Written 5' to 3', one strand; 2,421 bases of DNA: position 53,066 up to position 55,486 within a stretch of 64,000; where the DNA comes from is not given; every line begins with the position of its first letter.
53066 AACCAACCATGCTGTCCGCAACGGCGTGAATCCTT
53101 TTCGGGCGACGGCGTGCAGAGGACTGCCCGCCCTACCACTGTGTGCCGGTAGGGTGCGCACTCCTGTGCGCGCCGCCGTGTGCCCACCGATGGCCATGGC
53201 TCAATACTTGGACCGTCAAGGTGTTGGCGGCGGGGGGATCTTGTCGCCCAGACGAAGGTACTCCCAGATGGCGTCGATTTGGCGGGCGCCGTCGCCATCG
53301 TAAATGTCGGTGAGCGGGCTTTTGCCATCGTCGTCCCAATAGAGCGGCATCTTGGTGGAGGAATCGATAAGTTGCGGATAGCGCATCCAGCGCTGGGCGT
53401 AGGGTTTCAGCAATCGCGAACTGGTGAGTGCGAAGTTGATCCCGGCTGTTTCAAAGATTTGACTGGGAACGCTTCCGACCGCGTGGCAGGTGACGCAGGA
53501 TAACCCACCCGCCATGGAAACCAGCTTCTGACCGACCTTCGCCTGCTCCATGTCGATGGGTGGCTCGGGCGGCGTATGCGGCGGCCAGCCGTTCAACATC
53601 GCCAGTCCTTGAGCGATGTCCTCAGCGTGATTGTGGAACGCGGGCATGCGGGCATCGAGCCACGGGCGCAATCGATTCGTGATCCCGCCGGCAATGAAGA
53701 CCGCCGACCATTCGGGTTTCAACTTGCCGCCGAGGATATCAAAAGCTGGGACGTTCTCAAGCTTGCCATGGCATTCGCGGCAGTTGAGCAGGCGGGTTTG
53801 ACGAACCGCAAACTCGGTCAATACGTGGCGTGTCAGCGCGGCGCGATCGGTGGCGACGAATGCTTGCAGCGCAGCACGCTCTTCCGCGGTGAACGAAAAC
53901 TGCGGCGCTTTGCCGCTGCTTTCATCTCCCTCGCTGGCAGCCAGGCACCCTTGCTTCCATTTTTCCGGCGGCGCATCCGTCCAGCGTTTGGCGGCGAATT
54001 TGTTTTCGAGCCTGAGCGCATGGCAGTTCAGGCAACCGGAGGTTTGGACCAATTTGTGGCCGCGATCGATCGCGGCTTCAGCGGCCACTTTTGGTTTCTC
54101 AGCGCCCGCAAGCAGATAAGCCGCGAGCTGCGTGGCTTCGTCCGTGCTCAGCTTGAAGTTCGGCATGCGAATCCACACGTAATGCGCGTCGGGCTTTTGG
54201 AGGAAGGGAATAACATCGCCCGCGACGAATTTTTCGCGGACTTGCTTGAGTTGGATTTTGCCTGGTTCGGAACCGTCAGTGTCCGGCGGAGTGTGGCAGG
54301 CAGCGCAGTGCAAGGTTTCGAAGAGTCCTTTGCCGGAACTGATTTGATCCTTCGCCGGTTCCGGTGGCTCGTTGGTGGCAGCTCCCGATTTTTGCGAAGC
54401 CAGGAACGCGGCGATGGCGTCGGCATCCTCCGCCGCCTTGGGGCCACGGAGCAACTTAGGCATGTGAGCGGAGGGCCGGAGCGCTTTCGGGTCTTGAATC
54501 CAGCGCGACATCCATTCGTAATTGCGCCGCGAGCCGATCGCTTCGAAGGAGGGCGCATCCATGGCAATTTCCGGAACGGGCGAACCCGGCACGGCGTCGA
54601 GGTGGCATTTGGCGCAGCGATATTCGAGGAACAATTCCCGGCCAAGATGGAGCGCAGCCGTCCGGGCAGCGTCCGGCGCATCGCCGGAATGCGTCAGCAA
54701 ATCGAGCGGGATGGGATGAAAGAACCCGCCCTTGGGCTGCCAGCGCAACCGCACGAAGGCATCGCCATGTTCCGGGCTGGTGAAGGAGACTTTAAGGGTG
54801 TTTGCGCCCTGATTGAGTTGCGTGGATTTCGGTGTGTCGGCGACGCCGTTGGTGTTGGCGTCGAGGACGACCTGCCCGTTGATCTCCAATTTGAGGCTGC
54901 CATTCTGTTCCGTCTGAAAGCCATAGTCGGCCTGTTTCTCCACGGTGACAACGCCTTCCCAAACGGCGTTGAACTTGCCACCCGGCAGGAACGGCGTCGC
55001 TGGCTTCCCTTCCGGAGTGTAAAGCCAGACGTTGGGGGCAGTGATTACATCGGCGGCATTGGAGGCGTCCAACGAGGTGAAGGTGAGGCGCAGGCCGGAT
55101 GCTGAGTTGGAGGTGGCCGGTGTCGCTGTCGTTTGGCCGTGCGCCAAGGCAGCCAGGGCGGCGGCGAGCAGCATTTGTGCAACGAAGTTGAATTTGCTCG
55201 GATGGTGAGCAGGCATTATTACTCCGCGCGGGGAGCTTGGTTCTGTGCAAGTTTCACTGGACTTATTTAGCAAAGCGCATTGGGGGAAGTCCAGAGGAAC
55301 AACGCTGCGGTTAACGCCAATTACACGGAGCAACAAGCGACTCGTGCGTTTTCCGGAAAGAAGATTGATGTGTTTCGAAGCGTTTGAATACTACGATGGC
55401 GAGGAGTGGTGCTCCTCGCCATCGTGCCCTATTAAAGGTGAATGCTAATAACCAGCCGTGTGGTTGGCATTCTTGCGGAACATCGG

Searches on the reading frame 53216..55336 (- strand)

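Call 23: search_protein_families(library=pfam, proteins=[window:53216-55336:-], max_evalue=0.001)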
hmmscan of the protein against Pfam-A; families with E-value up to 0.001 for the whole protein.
window:53216-55336:- (706 aa): 5 families
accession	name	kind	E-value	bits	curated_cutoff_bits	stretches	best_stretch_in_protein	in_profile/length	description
PF13442.11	Cytochrome_CBB3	-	3.4e-16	59.7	27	0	331-408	2-68/68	Cytochrome C oxidase, cbb3-type, subunit III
PF00034.26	Cytochrom_C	-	3.7e-16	60.6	21.3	1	231-315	3-89/90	Cytochrome c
PF14522.11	Cytochrome_C7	-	3.4e-06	27.2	24.8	0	431-524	12-49/67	Cytochrome c7 and related cytochrome c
PF07691.17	PA14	-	2.5e-05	24.5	24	1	118-170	42-102/147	PA14 domain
PF11845.13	Tll0287-like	-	0.00017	22.5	24.1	0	484-534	72-119/144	Tll0287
